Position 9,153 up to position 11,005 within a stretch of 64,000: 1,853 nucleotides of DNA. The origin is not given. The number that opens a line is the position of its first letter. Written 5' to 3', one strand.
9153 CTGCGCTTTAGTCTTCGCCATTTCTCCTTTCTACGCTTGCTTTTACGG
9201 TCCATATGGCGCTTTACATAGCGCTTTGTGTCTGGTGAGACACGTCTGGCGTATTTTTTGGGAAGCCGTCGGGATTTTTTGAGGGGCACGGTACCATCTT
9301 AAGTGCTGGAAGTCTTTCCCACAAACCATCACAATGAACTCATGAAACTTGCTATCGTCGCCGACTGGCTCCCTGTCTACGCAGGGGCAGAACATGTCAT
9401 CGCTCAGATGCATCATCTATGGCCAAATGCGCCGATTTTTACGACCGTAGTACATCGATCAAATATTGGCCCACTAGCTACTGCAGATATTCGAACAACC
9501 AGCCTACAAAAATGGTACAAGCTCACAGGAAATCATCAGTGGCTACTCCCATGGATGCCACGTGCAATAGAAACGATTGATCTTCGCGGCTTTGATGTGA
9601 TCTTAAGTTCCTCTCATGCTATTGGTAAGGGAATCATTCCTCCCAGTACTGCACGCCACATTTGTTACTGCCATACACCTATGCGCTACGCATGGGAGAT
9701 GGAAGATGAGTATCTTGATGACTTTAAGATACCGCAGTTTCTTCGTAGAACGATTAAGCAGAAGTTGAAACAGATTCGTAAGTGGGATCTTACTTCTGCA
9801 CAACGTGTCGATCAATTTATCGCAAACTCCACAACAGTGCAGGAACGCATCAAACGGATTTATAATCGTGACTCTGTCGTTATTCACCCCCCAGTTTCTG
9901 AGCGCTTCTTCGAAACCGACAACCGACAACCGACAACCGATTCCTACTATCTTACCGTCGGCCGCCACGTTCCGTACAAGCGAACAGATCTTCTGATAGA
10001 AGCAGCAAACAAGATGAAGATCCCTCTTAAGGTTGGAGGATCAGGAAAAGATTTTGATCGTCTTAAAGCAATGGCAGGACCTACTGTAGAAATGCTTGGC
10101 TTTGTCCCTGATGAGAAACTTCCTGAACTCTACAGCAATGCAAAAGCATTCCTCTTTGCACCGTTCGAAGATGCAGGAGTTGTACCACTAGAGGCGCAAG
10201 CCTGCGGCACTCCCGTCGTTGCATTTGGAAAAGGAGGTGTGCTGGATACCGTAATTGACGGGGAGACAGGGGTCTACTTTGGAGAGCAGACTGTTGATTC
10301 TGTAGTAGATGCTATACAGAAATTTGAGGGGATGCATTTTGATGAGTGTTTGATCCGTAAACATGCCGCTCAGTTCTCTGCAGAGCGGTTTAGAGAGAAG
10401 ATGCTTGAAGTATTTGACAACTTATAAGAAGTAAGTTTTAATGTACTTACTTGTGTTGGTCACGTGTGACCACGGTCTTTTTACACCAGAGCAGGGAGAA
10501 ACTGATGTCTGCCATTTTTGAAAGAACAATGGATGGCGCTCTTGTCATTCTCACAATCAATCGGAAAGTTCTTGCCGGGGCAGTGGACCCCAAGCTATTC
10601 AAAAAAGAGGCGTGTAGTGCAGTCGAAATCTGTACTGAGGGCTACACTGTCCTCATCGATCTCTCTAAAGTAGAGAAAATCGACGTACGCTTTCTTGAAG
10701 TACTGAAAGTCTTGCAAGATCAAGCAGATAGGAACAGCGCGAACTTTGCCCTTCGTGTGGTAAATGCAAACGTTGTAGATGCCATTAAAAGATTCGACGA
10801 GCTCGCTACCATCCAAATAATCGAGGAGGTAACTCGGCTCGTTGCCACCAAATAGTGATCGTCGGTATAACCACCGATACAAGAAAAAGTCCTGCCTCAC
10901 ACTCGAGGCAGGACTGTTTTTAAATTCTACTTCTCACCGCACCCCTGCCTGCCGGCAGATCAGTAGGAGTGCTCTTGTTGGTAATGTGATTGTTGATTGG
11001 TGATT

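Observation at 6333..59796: Window-wide pattern: intergenic spacers filled with inverted pairs of short tandem heptamer arrays with locus-specific unit sequence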

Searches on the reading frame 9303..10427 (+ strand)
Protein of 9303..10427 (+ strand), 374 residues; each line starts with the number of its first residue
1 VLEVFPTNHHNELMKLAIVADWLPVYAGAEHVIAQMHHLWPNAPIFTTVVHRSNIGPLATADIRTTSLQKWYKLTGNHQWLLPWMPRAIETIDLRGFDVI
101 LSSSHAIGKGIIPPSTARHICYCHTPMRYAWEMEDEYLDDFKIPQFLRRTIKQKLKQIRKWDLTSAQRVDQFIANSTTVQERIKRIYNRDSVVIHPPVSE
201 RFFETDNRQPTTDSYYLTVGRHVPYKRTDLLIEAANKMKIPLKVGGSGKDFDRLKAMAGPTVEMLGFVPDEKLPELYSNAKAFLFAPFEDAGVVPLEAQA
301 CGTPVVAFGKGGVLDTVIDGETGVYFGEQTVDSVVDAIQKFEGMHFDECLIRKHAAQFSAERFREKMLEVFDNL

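Call 42: search_protein_families(library=pfam, proteins=[window:9303-10427:+])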
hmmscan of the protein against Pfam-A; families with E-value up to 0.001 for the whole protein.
window:9303-10427:+ (374 aa): 4 families
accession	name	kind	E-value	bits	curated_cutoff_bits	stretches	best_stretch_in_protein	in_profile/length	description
PF00534.26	Glycos_transf_1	-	9.8e-27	94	26.4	1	206-342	8-156/172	Glycosyl transferases group 1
PF13692.12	Glyco_trans_1_4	-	5.7e-20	72.5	27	1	216-340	4-138/142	Glycosyl transferases group 1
PF13439.12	Glyco_transf_4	-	3.9e-09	37.2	28.5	1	28-199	3-167/170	Glycosyltransferase Family 4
PF13524.12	Glyco_trans_1_2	-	6.6e-05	23.3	25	1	229-345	3-114/144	Glycosyl transferase-like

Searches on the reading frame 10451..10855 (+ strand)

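Call 42: search_protein_families(library=pfam, proteins=[window:10451-10855:+])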
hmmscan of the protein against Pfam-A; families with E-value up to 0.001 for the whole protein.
window:10451-10855:+ (134 aa): 1 family
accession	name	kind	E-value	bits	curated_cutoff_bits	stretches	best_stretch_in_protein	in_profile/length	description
PF13466.11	STAS_2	-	4.9e-05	23.9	29.2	1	51-112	16-74/80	STAS domain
